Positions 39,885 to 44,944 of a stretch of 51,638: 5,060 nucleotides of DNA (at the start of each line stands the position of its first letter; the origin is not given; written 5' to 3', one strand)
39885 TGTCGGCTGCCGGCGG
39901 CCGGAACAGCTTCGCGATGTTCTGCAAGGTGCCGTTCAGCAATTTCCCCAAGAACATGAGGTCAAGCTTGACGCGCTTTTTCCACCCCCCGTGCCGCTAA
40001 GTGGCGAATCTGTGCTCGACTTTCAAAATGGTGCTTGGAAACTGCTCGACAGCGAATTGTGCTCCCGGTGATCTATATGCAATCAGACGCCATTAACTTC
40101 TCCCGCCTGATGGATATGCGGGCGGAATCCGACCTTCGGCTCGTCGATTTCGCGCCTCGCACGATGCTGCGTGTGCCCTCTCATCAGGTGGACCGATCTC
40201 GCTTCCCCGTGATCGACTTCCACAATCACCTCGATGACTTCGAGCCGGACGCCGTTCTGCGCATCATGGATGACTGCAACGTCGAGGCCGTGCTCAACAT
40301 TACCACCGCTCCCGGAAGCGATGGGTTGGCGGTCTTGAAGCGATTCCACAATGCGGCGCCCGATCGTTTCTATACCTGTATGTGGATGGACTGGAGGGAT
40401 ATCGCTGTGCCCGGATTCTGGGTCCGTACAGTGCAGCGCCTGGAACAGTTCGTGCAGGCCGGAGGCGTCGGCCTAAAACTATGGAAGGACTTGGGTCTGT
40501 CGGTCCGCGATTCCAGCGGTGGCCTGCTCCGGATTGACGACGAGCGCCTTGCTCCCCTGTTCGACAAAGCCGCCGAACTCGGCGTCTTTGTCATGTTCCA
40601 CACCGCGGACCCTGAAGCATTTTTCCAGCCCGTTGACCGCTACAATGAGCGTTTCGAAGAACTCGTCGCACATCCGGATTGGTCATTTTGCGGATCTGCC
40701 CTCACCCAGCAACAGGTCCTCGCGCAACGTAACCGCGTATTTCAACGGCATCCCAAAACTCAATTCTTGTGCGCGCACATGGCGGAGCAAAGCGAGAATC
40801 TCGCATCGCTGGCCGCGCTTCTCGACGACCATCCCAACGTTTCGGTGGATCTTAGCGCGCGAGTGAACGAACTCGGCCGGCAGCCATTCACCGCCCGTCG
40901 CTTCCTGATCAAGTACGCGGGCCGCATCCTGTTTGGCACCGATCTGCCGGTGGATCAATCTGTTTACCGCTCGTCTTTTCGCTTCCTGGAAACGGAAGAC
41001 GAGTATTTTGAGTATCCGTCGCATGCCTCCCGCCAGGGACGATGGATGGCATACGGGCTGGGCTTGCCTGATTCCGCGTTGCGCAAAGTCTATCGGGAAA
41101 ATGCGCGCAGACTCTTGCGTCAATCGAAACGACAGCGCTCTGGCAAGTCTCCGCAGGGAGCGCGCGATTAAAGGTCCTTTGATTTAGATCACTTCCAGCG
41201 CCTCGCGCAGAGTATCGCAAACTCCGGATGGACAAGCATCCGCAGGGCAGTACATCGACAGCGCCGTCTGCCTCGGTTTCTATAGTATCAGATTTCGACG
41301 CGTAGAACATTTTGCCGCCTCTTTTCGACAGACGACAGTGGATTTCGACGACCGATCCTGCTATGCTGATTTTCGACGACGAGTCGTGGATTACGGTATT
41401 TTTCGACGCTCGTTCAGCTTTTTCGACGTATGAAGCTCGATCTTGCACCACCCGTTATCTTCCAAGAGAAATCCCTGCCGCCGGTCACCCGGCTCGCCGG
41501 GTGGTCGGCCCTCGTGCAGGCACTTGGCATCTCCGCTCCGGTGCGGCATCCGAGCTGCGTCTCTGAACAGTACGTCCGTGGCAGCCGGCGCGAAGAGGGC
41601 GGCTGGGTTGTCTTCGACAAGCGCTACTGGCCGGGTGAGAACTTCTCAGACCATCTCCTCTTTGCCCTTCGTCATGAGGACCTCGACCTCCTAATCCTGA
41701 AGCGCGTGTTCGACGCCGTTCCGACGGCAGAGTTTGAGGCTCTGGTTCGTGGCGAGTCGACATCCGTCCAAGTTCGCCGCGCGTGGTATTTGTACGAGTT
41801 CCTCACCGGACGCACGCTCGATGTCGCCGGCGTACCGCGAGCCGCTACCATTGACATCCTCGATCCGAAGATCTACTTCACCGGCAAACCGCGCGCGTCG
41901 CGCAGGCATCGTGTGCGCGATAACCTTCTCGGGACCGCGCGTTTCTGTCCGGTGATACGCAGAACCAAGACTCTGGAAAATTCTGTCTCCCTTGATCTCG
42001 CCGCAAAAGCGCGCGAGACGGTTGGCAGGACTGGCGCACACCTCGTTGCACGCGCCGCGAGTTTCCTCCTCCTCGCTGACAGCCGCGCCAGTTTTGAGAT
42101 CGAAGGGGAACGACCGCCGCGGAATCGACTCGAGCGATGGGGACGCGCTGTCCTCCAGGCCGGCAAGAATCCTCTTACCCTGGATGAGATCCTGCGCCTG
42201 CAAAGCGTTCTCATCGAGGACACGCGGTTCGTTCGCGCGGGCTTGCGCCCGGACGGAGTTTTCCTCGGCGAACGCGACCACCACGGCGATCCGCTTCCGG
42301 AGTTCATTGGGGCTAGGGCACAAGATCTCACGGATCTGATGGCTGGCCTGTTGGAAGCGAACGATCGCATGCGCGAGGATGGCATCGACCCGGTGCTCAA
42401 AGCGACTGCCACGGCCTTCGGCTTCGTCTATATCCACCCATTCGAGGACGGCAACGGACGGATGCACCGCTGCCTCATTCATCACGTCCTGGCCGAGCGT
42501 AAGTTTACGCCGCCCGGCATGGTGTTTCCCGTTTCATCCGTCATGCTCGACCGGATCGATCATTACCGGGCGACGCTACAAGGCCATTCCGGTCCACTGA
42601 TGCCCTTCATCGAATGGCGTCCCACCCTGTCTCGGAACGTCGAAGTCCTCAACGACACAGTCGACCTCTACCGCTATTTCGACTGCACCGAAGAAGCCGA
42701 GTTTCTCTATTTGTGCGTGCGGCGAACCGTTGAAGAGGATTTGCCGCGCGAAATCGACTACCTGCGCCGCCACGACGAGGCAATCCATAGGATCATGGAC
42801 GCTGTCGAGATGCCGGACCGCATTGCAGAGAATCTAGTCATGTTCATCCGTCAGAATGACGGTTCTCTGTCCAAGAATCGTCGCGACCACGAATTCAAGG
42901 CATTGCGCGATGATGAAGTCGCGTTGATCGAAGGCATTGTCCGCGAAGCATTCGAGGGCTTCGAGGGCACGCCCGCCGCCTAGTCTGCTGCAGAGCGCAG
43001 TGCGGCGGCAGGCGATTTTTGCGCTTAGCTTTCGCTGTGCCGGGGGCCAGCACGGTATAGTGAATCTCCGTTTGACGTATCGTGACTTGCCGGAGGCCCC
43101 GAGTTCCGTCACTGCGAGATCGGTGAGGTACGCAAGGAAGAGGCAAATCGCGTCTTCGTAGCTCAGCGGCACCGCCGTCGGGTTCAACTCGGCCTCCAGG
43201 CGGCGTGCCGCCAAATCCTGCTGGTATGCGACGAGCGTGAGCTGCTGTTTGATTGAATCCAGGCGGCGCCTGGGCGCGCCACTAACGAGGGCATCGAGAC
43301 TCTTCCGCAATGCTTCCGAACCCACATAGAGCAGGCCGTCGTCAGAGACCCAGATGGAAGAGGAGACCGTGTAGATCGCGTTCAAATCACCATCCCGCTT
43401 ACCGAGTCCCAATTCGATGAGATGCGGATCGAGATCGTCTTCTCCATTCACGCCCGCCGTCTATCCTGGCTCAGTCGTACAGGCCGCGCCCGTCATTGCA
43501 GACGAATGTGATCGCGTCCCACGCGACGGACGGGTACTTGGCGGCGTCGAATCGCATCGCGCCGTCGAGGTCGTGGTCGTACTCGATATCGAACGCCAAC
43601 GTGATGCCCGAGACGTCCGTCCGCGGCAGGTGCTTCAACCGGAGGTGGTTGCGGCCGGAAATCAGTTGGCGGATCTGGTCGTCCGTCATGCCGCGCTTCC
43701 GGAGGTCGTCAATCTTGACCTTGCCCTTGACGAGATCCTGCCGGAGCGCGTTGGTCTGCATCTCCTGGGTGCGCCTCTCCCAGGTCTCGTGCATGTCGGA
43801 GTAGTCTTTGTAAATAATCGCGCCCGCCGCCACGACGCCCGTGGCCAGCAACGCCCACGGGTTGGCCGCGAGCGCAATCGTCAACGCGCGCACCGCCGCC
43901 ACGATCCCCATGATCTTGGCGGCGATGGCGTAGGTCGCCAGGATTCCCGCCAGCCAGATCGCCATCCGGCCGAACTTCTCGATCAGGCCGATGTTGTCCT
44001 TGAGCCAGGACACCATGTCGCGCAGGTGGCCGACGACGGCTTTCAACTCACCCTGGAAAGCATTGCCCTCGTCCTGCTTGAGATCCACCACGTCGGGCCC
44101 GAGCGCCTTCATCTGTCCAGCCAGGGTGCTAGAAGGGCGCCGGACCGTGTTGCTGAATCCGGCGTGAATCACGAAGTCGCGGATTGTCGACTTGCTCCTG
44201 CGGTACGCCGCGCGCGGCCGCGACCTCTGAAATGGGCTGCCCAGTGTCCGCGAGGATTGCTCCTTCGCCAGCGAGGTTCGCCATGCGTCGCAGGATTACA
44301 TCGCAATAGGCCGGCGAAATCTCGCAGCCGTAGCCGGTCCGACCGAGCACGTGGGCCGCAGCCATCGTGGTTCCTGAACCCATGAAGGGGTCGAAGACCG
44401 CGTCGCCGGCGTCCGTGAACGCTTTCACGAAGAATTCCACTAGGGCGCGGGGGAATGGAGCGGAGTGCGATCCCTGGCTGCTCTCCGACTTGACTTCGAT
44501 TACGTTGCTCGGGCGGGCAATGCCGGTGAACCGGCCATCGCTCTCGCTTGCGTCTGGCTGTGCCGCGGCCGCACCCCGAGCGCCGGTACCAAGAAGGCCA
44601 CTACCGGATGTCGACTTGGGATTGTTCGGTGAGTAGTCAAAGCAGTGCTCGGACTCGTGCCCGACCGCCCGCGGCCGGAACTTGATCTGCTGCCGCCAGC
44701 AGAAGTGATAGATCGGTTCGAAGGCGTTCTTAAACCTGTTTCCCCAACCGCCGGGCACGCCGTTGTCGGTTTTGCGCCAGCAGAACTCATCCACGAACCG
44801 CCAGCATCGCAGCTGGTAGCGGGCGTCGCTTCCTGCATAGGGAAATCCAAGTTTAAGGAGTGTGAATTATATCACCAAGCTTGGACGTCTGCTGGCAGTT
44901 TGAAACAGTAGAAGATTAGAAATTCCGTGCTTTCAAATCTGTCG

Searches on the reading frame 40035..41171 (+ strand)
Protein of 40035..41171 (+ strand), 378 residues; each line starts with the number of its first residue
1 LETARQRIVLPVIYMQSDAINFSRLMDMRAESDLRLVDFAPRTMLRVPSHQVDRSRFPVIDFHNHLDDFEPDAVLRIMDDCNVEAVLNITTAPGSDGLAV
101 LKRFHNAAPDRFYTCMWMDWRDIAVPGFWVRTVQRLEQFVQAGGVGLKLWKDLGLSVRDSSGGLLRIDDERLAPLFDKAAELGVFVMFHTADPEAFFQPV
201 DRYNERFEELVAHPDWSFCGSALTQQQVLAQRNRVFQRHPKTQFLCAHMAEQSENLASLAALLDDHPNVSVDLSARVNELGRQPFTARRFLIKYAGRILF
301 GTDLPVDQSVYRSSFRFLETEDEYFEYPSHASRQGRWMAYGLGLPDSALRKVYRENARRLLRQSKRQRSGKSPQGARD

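Call 19: search_protein_families(library=pfam, proteins=[window:40035-41171:+], max_evalue=0.01)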
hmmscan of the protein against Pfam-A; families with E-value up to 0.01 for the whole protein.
window:40035-41171:+ (378 aa): 1 family
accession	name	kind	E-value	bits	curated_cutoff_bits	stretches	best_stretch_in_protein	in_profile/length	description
PF04909.20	Amidohydro_2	-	2.5e-23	83.7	26.4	1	60-362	1-288/289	Amidohydrolase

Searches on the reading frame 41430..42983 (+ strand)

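Call 19: search_protein_families(library=pfam, proteins=[window:41430-42983:+], max_evalue=0.01)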
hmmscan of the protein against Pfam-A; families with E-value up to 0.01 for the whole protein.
window:41430-42983:+ (517 aa): 1 family
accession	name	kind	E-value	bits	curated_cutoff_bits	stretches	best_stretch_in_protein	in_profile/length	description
PF02661.23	Fic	-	1.1e-14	55.4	24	1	248-354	1-93/93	Fic/DOC family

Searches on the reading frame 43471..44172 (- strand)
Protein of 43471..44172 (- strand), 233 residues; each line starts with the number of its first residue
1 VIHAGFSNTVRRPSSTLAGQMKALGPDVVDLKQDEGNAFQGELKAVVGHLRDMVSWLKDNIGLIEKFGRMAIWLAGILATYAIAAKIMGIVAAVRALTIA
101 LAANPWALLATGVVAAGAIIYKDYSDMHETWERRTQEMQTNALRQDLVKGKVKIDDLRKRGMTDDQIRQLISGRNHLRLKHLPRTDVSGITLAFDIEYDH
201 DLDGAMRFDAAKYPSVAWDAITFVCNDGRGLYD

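Call 19: search_protein_families(library=pfam, proteins=[window:43471-44172:-], max_evalue=0.01)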
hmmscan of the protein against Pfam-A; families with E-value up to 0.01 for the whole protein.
window:43471-44172:- (233 aa): 1 family
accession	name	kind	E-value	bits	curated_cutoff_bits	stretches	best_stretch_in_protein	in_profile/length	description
PF14351.11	DUF4401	-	0.00051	20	30.4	1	69-130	221-282/307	Domain of unknown function (DUF4401)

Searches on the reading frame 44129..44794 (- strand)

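Call 19: search_protein_families(library=pfam, proteins=[window:44129-44794:-], max_evalue=0.01)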
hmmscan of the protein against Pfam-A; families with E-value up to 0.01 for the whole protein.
window:44129-44794:- (221 aa): 1 family
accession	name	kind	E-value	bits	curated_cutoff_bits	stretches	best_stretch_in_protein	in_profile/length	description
PF01555.25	N6_N4_Mtase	-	6.9e-23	82.2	26.7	1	3-167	77-219/221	DNA methylase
